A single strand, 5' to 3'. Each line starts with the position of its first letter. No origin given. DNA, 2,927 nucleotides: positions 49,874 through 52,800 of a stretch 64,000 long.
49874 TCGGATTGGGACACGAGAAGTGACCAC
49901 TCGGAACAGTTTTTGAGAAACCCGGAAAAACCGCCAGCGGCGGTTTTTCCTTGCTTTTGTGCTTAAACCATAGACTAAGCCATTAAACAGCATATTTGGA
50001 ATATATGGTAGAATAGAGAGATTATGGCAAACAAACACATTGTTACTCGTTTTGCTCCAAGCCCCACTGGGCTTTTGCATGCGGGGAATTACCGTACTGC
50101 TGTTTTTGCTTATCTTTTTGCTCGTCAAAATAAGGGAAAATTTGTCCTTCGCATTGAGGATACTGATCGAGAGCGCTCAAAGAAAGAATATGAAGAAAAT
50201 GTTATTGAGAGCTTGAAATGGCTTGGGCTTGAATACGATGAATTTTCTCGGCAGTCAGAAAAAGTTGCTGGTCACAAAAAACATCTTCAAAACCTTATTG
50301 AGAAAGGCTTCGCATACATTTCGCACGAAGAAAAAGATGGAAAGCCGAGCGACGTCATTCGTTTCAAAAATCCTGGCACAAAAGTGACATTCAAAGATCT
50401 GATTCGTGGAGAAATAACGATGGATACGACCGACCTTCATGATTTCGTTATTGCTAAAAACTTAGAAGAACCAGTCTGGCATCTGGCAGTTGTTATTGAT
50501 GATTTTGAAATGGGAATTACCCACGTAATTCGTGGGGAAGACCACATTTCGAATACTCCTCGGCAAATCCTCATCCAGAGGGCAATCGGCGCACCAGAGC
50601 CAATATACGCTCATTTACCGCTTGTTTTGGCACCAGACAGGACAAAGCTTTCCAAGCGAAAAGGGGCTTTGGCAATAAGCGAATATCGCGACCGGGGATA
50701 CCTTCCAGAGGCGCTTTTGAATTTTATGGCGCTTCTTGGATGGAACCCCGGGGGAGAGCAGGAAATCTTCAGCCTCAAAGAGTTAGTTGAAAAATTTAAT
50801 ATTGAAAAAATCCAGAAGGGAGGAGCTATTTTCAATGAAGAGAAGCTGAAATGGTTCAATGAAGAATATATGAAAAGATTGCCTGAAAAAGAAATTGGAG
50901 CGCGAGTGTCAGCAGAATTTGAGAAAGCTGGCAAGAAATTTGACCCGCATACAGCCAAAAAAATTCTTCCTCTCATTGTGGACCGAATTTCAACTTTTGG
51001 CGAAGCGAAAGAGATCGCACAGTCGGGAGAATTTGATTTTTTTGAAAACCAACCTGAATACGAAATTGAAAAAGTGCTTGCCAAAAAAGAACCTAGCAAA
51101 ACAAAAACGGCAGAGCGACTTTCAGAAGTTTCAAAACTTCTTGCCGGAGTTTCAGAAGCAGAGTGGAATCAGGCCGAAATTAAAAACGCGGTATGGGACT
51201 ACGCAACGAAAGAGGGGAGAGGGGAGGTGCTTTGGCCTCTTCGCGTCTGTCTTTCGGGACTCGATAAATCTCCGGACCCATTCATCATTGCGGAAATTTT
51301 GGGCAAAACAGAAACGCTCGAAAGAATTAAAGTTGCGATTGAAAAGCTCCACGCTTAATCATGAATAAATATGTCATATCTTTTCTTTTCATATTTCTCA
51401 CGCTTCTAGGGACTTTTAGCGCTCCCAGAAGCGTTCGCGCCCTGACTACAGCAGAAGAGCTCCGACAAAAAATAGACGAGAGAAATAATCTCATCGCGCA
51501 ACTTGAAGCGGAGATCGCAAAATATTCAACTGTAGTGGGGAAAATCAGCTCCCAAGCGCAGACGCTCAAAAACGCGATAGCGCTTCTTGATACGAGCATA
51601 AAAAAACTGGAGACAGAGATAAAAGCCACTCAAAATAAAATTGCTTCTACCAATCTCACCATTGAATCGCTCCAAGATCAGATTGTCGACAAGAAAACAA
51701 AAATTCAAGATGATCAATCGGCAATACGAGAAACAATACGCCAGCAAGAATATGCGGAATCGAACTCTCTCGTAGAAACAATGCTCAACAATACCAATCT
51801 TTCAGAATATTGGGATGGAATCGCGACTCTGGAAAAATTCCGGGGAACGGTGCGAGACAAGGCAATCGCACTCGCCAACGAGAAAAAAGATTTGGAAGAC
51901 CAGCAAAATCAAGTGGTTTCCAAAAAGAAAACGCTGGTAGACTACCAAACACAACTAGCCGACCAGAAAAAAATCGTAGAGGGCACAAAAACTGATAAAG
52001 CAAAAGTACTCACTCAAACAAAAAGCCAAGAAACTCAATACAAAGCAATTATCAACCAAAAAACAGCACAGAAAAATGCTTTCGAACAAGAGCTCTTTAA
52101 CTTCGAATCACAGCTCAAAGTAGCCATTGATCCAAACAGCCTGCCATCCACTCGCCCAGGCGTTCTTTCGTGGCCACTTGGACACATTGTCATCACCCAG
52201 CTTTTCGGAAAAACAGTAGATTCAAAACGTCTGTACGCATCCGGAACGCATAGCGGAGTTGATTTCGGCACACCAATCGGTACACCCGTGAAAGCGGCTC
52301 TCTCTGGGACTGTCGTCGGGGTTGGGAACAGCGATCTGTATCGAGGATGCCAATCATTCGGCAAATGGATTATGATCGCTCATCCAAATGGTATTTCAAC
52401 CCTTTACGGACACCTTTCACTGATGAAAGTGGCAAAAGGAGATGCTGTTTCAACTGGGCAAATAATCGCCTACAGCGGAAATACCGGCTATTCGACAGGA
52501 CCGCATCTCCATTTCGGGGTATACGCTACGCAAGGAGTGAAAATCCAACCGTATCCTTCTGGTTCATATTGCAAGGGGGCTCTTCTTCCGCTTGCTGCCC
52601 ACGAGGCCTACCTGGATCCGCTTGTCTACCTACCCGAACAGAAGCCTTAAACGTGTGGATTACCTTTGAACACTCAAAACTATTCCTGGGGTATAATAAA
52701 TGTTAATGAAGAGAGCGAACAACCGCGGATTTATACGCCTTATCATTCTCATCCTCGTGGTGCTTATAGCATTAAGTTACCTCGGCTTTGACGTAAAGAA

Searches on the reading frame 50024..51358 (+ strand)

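Call 28: search_protein_families(library=ncbifam, max_evalue=1e-10, proteins=[window:50024-51358:+])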
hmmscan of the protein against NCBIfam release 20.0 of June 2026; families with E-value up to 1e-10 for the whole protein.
window:50024-51358:+ (444 aa): 10 families
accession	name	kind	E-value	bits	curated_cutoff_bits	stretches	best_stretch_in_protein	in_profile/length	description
TIGR00464.1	gltX_bact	equivalog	1.7e-132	442.6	289.95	2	108-437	140-465/470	glutamate--tRNA ligase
TIGR03838.1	queuosine_YadB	equivalog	3.3e-60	203.8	276.7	2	109-242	127-259/272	tRNA glutamyl-Q(34) synthetase GluQRS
NF004314.0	PRK05710.1-3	equivalog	5e-59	200.1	256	2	107-265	130-289/297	tRNA glutamyl-Q(34) synthetase GluQRS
NF004315.1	PRK05710.1-4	equivalog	1.6e-58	198.3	250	2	120-232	159-271/274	tRNA glutamyl-Q(34) synthetase GluQRS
NF004313.0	PRK05710.1-2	equivalog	4.6e-45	154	380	2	106-230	135-263/299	tRNA glutamyl-Q(34) synthetase GluQRS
NF003169.0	PRK04156.1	equivalog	2.2e-38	132.2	516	2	3-104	99-202/567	glutamate--tRNA ligase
NF004312.0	PRK05710.1-1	equivalog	1.8e-36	126.1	453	2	110-268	137-296/306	tRNA glutamyl-Q(34) synthetase GluQRS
TIGR00463.1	gltX_arch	equivalog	2.2e-30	105.7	401.75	1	4-103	92-191/560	glutamate--tRNA ligase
NF011291.0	PRK14703.1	equivalog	1.3e-18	66.7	681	1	3-125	29-152/769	glutamine--tRNA ligase/YqeY domain fusion protein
TIGR00440.1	glnS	equivalog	1.3e-13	50.7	425.8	1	7-125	2-121/524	glutamine--tRNA ligase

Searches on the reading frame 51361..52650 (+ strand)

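Call 28: search_protein_families(library=ncbifam, max_evalue=1e-10, proteins=[window:51361-52650:+])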
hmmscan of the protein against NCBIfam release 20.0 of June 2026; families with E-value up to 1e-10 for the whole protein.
window:51361-52650:+ (429 aa): 9 families
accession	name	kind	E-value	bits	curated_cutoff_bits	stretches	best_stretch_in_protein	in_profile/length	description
NF052530.1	Heli_ShapePgp3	exception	1.7e-19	70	300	1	230-397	101-260/270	peptidoglycan metallopeptidase Pgp3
NF008652.0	PRK11649.1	equivalog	1.4e-17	63.5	341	1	296-391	312-401/439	murein DD-endopeptidase MepM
NF053825.1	PdgNdpepShyA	equivalog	3.3e-17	62.3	700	1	296-387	295-380/425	peptidoglycan DD-endopeptidase ShyA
NF052529.1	PG_M23_Pgp6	exception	1.4e-16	60.3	600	1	296-397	334-428/452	peptidoglycan metallopeptidase Pgp6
NF052336.1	PdgHdaseHSB100310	equivalog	1.5e-16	60.7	500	1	289-391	49-145/316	peptidoglycan hydrolase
NF041208.1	celldiv_DipM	equivalog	2e-15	57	740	1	294-388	316-405/419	cell division endopeptidase DipM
NF053824.1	PdgNdpepShyC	equivalog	8.3e-13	48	700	1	296-393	295-385/429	peptidoglycan DD-endopeptidase ShyC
NF050804.1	CellDivDipMCaul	equivalog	3.9e-12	45.8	900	1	267-390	505-616/634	cell division endopeptidase DipM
NF040883.1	amid_act_ActS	equivalog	2.1e-11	43.6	375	1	293-387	132-220/242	amidase activator ActS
